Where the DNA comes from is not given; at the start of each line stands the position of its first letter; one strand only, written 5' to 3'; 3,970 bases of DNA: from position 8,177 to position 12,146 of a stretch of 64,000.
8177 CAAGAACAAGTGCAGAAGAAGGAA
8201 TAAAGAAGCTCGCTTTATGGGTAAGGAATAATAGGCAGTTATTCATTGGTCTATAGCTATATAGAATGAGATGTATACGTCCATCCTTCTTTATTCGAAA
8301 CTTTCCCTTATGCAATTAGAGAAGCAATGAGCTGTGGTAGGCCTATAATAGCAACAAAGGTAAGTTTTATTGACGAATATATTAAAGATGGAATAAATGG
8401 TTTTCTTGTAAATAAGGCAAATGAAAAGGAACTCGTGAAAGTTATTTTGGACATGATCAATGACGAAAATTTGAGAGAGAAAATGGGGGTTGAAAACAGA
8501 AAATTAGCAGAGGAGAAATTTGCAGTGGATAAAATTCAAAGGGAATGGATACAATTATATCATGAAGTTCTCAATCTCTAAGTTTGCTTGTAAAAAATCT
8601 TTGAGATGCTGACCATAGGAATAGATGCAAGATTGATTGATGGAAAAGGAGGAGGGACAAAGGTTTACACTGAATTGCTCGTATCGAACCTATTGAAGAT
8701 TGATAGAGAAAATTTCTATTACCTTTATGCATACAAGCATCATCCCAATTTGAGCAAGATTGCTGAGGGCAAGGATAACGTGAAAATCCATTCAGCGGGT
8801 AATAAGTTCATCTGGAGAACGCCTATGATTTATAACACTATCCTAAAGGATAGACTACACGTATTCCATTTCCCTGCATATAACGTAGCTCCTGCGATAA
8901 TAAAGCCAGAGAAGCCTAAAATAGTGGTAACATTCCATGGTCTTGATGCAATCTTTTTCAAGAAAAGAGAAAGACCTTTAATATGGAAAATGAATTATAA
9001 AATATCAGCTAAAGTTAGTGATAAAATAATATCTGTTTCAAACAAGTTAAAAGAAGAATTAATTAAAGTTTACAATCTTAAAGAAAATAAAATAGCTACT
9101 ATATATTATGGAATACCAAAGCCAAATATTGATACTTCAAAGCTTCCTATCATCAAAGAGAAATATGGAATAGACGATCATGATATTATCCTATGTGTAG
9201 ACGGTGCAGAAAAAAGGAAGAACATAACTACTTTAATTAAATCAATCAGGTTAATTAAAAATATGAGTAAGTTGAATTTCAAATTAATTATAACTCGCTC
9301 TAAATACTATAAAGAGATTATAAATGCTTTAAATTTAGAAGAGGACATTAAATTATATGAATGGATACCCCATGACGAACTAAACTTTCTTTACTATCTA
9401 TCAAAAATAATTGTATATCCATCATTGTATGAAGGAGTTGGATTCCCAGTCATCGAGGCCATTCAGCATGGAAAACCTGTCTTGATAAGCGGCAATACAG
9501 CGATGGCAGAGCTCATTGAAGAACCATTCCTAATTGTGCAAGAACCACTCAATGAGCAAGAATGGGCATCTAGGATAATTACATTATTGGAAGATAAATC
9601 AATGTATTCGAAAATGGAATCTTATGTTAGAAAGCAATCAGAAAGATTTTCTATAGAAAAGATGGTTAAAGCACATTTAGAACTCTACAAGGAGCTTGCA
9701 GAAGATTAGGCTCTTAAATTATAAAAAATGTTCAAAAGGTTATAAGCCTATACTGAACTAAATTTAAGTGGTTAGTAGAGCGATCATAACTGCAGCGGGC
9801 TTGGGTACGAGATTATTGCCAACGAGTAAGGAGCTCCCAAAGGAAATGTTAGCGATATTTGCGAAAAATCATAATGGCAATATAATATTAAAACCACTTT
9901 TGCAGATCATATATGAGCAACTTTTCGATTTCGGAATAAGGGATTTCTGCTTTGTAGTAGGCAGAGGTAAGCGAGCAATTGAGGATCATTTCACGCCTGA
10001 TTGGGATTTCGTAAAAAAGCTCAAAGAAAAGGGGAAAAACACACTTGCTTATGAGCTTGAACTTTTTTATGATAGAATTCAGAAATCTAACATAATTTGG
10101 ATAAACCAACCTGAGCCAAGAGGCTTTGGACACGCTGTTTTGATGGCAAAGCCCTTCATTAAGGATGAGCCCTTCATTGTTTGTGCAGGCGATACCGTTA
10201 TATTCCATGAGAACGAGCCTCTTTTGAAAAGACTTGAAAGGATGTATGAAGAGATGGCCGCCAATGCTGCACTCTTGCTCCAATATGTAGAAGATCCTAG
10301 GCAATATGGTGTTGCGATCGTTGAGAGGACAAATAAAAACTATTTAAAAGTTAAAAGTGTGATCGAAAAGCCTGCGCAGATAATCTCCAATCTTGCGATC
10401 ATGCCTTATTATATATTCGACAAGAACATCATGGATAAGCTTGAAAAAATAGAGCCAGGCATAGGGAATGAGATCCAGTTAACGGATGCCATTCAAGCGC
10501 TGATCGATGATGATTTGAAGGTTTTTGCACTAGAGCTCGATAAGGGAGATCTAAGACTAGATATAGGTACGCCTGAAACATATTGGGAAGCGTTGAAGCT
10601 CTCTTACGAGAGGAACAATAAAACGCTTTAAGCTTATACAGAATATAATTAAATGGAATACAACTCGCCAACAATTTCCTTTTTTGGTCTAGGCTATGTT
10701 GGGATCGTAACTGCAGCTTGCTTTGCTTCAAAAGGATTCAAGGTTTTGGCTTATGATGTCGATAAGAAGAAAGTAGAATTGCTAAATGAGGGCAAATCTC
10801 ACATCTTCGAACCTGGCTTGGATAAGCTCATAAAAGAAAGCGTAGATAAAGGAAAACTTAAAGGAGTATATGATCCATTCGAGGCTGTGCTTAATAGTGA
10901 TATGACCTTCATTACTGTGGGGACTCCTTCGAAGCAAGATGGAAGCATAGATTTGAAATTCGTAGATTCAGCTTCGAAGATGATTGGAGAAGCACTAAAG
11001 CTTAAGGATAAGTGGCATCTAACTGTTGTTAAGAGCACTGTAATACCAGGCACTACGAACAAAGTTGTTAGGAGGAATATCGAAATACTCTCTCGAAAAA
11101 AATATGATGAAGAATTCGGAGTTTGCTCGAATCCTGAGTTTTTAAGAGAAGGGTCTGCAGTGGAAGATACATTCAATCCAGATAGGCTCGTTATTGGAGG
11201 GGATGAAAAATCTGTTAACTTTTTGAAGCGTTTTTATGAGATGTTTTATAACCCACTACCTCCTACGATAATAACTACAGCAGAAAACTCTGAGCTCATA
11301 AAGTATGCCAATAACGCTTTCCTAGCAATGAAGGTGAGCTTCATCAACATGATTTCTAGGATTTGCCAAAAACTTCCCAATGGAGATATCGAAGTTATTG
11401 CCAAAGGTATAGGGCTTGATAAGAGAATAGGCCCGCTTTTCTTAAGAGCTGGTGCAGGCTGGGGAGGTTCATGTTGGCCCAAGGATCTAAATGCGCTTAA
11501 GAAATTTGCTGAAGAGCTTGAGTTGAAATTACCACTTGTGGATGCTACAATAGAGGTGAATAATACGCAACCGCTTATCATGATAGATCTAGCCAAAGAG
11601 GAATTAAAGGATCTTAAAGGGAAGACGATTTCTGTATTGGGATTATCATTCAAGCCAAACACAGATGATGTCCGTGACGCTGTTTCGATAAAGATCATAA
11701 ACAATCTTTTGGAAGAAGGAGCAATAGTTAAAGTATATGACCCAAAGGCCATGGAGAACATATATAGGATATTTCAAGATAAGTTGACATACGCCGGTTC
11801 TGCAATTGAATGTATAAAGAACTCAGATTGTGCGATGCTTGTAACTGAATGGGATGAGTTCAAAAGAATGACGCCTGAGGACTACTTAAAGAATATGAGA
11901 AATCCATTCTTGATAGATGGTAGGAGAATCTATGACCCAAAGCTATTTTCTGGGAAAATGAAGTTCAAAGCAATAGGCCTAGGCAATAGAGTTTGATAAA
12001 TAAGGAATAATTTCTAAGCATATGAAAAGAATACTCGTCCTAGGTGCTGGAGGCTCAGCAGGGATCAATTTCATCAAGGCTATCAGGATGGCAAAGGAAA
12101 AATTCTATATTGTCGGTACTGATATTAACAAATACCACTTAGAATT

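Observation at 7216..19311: Predicted UDP-2,3-diamino-2,3-dideoxy-uronic-acid-type pathway plus an ATP-grasp enzyme in a Sulfolobales-like archaeon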

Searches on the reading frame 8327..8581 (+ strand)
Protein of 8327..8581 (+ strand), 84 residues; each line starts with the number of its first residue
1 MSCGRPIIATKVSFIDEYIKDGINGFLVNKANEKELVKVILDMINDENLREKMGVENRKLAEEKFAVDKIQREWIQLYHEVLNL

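Call 8: search_protein_families(library=pfam, proteins=[window:8327-8581:+], max_evalue=0.01)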
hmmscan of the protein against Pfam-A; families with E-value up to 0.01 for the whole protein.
window:8327-8581:+ (84 aa): 2 families
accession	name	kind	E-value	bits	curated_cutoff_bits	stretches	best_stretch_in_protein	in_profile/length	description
PF00534.26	Glycos_transf_1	-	7.9e-12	45.5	26.4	1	1-59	113-171/172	Glycosyl transferases group 1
PF13692.12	Glyco_trans_1_4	-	2.8e-08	34.5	27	1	1-46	97-142/142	Glycosyl transferases group 1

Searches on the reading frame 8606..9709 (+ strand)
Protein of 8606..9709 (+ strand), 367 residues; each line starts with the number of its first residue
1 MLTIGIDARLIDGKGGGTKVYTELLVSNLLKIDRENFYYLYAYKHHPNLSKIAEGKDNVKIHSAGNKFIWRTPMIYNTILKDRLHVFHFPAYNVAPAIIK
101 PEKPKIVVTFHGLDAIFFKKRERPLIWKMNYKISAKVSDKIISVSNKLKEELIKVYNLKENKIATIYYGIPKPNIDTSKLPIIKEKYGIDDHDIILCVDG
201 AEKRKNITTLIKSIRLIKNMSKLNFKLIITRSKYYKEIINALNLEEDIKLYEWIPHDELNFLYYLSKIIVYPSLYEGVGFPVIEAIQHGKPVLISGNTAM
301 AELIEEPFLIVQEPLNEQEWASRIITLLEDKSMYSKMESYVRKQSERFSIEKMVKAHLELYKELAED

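Call 4: search_protein_families(library=pfam, proteins=[window:8606-9709:+], max_evalue=0.01)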
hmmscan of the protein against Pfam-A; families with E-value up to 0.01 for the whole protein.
window:8606-9709:+ (367 aa): 4 families
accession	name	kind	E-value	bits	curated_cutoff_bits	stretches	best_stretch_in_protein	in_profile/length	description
PF00534.26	Glycos_transf_1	-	3e-25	89.2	26.4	1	183-344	5-172/172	Glycosyl transferases group 1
PF13692.12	Glyco_trans_1_4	-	5.7e-17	62.7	27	1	194-330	3-142/142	Glycosyl transferases group 1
PF13439.12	Glyco_transf_4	-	1.6e-12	48.2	28.5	1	61-170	50-166/170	Glycosyltransferase Family 4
PF20706.3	GT4-conflict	-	4.9e-07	29.5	26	1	266-342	282-369/385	Family 4 Glycosyltransferase in conflict systems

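Call 5: search_protein_families(library=ncbifam, proteins=[window:8606-9709:+], max_evalue=0.001)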
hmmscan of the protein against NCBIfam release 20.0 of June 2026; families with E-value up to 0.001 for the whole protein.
window:8606-9709:+ (367 aa): 22 families
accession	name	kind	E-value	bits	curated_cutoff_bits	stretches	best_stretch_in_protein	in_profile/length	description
TIGR04157.1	glyco_rSAM_CFB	subfamily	1e-22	80.8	400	1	133-361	165-406/406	TIGR04157 family glycosyltransferase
TIGR03999.1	thiol_BshA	equivalog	3.2e-21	75.7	273.7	1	94-365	102-374/375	N-acetyl-alpha-D-glucosaminyl L-malate synthase BshA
TIGR04047.1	MSMEG_0565_glyc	hypoth_equivalog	1.8e-17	63.5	259.85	1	124-363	126-373/373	MSMEG_0565 family glycosyltransferase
TIGR02149.1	glgA_Coryne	subfamily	2.6e-17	63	302.4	1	107-364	110-390/391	glycogen synthase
TIGR03088.1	stp2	hypoth_equivalog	1.4e-14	54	409.05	1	137-364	136-373/374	TIGR03088 family PEP-CTERM/XrtA system glycosyltransferase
NF050063.1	ProtGlycPglJ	equivalog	1.4e-11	44.2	500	1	90-359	96-361/363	N-acetylgalactosamine-N,N'-diacetylbacillosaminyl-diphospho-undecaprenol 4-alpha-N-acetylgalactosaminyltransferase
TIGR03449.1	mycothiol_MshA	equivalog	4.9e-11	42.1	462.5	1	138-365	165-404/406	D-inositol-3-phosphate glycosyltransferase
NF047684.1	TeichurnBiosyTuaC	equivalog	2e-10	40.2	550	1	79-364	107-389/391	teichuronic acid biosynthesis protein TuaC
NF038229.1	Glyco4_Geo_Pelo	equivalog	2.9e-10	39.7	400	1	136-364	108-336/338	GPMC system family 4 glycosyltransferase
NF038295.1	EPS_HpsP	equivalog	6e-09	35.4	550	1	165-364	180-387/388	hormogonium polysaccharide biosynthesis glycosyltransferase HpsP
NF053513.1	Gtran_IagA_BgsA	equivalog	1.3e-08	34.3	460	1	136-364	104-331/333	LTA glycolipid anchor biosynthesis glycosyltransferase, IagA/BgsA family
NF012028.0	PRK15484.1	subfamily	1.5e-08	34.2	618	1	140-338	142-352/380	lipopolysaccharide N-acetylglucosaminyltransferase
NF041010.1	glycosy_Agl16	equivalog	2.5e-08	33.2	575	1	104-364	105-351/352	glycosylation protein Agl16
NF038298.1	EPS_HpsO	equivalog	8.6e-08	31.3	575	1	145-364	153-387/388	hormogonium polysaccharide biosynthesis glycosyltransferase HpsO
NF049988.1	MGlcDAGSynMgs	equivalog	3.3e-07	30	400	1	172-366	192-389/398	alpha-monoglucosyldiacylglycerol synthase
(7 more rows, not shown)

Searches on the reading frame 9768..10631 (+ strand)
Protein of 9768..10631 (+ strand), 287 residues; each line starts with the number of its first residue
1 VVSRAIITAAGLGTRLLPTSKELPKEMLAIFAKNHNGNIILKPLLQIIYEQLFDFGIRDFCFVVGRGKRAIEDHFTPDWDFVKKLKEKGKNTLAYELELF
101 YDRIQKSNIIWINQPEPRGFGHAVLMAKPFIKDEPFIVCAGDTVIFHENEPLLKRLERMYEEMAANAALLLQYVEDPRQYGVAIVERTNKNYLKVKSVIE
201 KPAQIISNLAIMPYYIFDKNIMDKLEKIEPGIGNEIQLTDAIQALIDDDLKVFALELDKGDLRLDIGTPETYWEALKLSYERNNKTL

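Call 4: search_protein_families(library=pfam, proteins=[window:9768-10631:+], max_evalue=0.01)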
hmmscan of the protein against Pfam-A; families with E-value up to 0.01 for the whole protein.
window:9768-10631:+ (287 aa): 1 family
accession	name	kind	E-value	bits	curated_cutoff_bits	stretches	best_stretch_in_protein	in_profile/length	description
PF00483.29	NTP_transferase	-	1.6e-26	93.8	21.2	1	5-277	2-240/245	Nucleotidyl transferase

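Call 5: search_protein_families(library=ncbifam, proteins=[window:9768-10631:+], max_evalue=0.001)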
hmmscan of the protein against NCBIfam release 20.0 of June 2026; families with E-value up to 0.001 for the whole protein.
window:9768-10631:+ (287 aa): 25 families
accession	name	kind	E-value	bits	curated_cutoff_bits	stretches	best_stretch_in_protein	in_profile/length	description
TIGR01099.1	galU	equivalog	3.7e-61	207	326.8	1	3-275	2-261/261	UTP--glucose-1-phosphate uridylyltransferase GalU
TIGR01208.1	rmlA_long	equivalog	1.4e-38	132.7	320.25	1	106-279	71-234/353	glucose-1-phosphate thymidylyltransferase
NF009928.0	PRK13389.1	equivalog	4.9e-35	121.1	548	1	2-249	8-252/302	UTP--glucose-1-phosphate uridylyltransferase GalU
TIGR03992.1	Arch_glmU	subfamily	6.7e-34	117.4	292.1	2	100-278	64-226/393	bifunctional sugar-1-phosphate nucleotidylyltransferase/acetyltransferase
NF041313.1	UDPGP_AglF_Halo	equivalog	2.1e-31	109.2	400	2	98-272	62-227/234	UTP--glucose-1-phosphate uridylyltransferase AglF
NF007516.0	PRK10122.1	equivalog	9.8e-30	103.7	534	1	4-248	5-248/297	UTP--glucose-1-phosphate uridylyltransferase GalF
TIGR01105.1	galF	equivalog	3.3e-27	95.4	659.2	1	4-248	5-248/297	GalU regulator GalF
TIGR01207.1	rmlA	equivalog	7.7e-20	71.2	360.65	1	109-275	74-232/286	glucose-1-phosphate thymidylyltransferase RfbA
NF041173.1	Sug_nt_acttase_Thmprot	equivalog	3.1e-18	65.9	600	1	94-282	59-230/405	bifunctional sugar-1-phosphate nucleotidylyltransferase/acetyltransferase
NF012024.0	PRK15480.1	equivalog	1e-15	57.6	588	1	108-275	77-236/292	glucose-1-phosphate thymidylyltransferase RfbA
NF010934.1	PRK14354.1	equivalog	2e-13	49.7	450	1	110-259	65-216/447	bifunctional UDP-N-acetylglucosamine diphosphorylase/glucosamine-1-phosphate N-acetyltransferase GlmU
TIGR01173.1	glmU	equivalog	6.4e-13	48.3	366.85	1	94-258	51-215/452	bifunctional UDP-N-acetylglucosamine diphosphorylase/glucosamine-1-phosphate N-acetyltransferase GlmU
NF010937.0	PRK14357.1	equivalog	2e-09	36.8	658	1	82-244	38-198/448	bifunctional UDP-N-acetylglucosamine diphosphorylase/glucosamine-1-phosphate N-acetyltransferase GlmU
NF052502.1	man1P_GTase_Rv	exception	9.1e-09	34.6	440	1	109-272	74-223/352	mannose-1-phosphate guanylyltransferase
NF010932.0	PRK14352.1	equivalog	2.7e-07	29.6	611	1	106-257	71-225/488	bifunctional UDP-N-acetylglucosamine diphosphorylase/glucosamine-1-phosphate N-acetyltransferase GlmU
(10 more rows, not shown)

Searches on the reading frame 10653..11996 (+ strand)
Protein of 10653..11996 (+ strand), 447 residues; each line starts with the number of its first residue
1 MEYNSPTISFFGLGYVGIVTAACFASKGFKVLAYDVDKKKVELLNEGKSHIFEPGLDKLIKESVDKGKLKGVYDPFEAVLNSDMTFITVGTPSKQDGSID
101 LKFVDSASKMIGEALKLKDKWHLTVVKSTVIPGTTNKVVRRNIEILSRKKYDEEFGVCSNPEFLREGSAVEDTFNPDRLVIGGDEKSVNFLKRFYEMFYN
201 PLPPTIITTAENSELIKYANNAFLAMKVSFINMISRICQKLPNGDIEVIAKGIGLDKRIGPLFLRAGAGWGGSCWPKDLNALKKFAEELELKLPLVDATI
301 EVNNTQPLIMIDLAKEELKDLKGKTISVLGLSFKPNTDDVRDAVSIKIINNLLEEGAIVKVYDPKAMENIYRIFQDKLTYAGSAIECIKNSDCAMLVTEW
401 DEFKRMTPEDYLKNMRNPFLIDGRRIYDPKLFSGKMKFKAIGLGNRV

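Call 4: search_protein_families(library=pfam, proteins=[window:10653-11996:+], max_evalue=0.01)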
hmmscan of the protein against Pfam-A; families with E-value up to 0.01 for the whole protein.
window:10653-11996:+ (447 aa): 4 families
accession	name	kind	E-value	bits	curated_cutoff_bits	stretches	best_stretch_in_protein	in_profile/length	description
PF03721.20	UDPG_MGDP_dh_N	-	3.2e-58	196.8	27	1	7-189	2-181/187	UDP-glucose/GDP-mannose dehydrogenase family, NAD binding domain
PF03720.21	UDPG_MGDP_dh_C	-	9.1e-32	110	30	1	328-429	2-103/103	UDP-glucose/GDP-mannose dehydrogenase family, UDP binding domain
PF00984.24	UDPG_MGDP_dh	-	5.3e-31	107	25.4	1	212-304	2-93/94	UDP-glucose/GDP-mannose dehydrogenase family, central domain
PF03446.21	NAD_binding_2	-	4.9e-05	23.8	21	1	7-94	1-68/161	NAD binding domain of 6-phosphogluconate dehydrogenase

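Call 5: search_protein_families(library=ncbifam, proteins=[window:10653-11996:+], max_evalue=0.001)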
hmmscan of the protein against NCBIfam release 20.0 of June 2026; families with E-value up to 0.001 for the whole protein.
window:10653-11996:+ (447 aa): 7 families
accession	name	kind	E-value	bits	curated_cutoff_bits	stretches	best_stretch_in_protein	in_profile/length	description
NF041297.1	UDPGDh_AglM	equivalog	1.9e-130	435.6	670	1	8-429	3-419/429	UDP-glucose 6-dehydrogenase AglM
TIGR03026.1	NDP-sugDHase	subfamily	1.9e-128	428.7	189.8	1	7-425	2-413/413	nucleotide sugar dehydrogenase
NF047673.2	TeichurnBiosyTuaD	equivalog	2e-121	406.2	700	1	8-432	4-419/439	UDP-glucose 6-dehydrogenase TuaD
NF040825.1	UDPMaNacDH_Arch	equivalog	8.1e-56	189.6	750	1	8-444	3-416/418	UDP-N-acetyl-D-mannosamine dehydrogenase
NF008286.0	PRK11064.1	equivalog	4.4e-48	163.9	459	1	6-412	4-408/420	UDP-N-acetyl-D-mannosamine dehydrogenase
NF011631.0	PRK15057.1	equivalog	1.1e-32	113.6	757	1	8-371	3-344/388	UDP-glucose 6-dehydrogenase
NF011729.0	PRK15182.1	equivalog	5.6e-17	61.6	592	1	8-410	9-398/425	Vi polysaccharide biosynthesis UDP-N-acetylglucosamine C-6 dehydrogenase TviB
